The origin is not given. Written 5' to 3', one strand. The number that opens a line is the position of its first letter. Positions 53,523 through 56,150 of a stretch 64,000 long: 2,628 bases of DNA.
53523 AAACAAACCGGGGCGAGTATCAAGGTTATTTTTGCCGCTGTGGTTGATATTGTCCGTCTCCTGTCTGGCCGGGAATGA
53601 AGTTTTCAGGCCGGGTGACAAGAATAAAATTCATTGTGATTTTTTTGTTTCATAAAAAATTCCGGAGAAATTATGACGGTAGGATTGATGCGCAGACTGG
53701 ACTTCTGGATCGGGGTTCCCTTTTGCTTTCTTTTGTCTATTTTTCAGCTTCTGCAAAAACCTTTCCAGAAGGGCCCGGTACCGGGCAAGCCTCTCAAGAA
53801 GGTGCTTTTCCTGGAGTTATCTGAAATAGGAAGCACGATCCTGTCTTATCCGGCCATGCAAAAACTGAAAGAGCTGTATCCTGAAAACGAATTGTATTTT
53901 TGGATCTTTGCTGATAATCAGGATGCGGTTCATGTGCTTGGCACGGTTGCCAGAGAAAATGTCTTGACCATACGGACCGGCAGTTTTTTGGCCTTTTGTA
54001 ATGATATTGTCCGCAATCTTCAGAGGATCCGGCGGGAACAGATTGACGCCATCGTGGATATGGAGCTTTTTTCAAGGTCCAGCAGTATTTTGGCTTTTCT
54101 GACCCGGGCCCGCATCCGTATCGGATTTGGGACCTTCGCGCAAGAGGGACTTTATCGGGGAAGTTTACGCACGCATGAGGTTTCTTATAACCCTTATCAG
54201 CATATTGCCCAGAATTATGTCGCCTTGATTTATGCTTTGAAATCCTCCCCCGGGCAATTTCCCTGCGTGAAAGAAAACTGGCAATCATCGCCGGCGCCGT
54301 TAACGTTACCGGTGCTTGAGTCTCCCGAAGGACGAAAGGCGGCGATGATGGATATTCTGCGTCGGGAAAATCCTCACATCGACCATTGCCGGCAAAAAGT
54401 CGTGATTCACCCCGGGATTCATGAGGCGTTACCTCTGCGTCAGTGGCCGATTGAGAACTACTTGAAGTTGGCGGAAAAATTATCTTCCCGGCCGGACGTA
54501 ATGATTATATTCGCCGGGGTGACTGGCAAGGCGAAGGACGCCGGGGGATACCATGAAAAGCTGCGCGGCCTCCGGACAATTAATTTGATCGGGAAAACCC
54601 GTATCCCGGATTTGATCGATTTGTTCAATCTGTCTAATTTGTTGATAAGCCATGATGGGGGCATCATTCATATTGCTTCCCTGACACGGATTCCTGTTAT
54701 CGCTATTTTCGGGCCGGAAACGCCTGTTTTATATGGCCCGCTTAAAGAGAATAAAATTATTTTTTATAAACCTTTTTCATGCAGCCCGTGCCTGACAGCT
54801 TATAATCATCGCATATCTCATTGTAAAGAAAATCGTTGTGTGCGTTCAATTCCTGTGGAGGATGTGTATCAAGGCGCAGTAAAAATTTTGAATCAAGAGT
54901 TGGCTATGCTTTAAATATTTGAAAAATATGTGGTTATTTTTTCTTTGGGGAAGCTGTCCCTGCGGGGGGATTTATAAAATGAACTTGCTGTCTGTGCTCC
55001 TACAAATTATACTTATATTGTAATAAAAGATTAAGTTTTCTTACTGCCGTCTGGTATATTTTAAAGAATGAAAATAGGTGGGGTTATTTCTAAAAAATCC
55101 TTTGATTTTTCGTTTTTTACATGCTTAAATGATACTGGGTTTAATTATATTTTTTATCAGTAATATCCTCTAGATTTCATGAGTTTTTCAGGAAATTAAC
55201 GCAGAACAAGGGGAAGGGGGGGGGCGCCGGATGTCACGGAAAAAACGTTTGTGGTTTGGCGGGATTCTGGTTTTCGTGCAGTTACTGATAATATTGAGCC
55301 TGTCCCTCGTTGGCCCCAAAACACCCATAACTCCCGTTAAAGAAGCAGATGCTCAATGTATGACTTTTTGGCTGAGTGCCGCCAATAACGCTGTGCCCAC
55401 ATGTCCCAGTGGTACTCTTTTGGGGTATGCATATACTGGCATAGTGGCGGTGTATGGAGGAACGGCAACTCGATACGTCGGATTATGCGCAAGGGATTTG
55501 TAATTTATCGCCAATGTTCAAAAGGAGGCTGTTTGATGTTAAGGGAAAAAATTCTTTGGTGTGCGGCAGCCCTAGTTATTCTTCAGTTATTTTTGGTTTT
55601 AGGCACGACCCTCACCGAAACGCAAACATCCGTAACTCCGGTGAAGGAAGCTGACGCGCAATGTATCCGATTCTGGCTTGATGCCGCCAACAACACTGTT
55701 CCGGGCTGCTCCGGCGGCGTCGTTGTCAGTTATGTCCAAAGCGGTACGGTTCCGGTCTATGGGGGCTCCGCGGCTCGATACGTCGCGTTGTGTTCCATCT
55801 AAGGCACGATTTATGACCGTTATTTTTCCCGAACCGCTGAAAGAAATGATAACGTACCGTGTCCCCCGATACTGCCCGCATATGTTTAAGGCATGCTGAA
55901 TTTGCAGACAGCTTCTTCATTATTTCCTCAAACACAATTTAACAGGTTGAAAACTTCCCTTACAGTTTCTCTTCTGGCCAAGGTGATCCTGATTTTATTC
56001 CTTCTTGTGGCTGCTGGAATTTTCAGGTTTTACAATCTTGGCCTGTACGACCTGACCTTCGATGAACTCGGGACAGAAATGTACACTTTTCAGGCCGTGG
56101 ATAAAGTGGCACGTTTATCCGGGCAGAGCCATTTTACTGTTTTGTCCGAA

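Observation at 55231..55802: Tandem paralogous small secreted peptides with conserved tri-Cys core behind an AT-rich 316-bp regulatory gap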

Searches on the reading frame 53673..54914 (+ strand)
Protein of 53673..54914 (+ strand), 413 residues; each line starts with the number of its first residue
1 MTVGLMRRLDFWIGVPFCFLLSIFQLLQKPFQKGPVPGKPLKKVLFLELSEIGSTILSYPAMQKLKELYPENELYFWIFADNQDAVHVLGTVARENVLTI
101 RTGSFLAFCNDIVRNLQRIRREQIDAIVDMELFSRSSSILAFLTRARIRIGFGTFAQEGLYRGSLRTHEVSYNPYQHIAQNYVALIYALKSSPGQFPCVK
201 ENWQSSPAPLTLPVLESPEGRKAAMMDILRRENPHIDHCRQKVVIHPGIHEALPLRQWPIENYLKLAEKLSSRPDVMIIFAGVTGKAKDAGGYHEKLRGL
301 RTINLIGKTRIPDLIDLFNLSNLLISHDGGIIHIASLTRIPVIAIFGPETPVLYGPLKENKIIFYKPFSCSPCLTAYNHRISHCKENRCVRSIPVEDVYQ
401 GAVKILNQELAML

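Call 7: search_protein_families(library=pfam, proteins=[window:53673-54914:+], max_evalue=0.01)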
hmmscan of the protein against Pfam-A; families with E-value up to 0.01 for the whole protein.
window:53673-54914:+ (413 aa): 1 family
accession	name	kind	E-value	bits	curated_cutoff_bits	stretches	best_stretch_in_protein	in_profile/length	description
PF01075.23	Glyco_transf_9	-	1.3e-24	87.3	22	1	115-376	4-239/247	Glycosyltransferase family 9 (heptosyltransferase)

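Call 9: search_protein_families(library=ncbifam, proteins=[window:53673-54914:+], max_evalue=0.1)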
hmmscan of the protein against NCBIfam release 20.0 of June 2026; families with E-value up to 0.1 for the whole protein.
window:53673-54914:+ (413 aa): 6 families
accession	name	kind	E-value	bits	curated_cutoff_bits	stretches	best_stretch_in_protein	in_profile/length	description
TIGR02195.1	heptsyl_trn_II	equivalog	1.8e-25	89.8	134.6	1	44-405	2-337/339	lipopolysaccharide heptosyltransferase II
NF008162.0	PRK10916.1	equivalog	3.4e-13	49.5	569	1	43-360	2-301/348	ADP-heptose--LPS heptosyltransferase RfaF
TIGR02193.1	heptsyl_trn_I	equivalog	8.8e-13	48.2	185.3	1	43-361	1-296/320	lipopolysaccharide heptosyltransferase I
NF007742.0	PRK10422.1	equivalog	3e-11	42.7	467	1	224-409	167-346/352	lipopolysaccharide core heptosyltransferase RfaQ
TIGR02201.1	heptsyl_trn_III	equivalog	8.8e-11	41.4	170.2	1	44-406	2-343/344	putative lipopolysaccharide heptosyltransferase III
NF008204.0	PRK10964.1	equivalog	0.006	15.7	437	1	296-364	229-297/322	lipopolysaccharide heptosyltransferase RfaC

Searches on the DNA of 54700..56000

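Call 62: search_rna_families(source=window, start=54700, end=56000, threshold=evalue, max_evalue=1)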
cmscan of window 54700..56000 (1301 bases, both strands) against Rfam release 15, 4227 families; matches with E-value up to 1: 0.
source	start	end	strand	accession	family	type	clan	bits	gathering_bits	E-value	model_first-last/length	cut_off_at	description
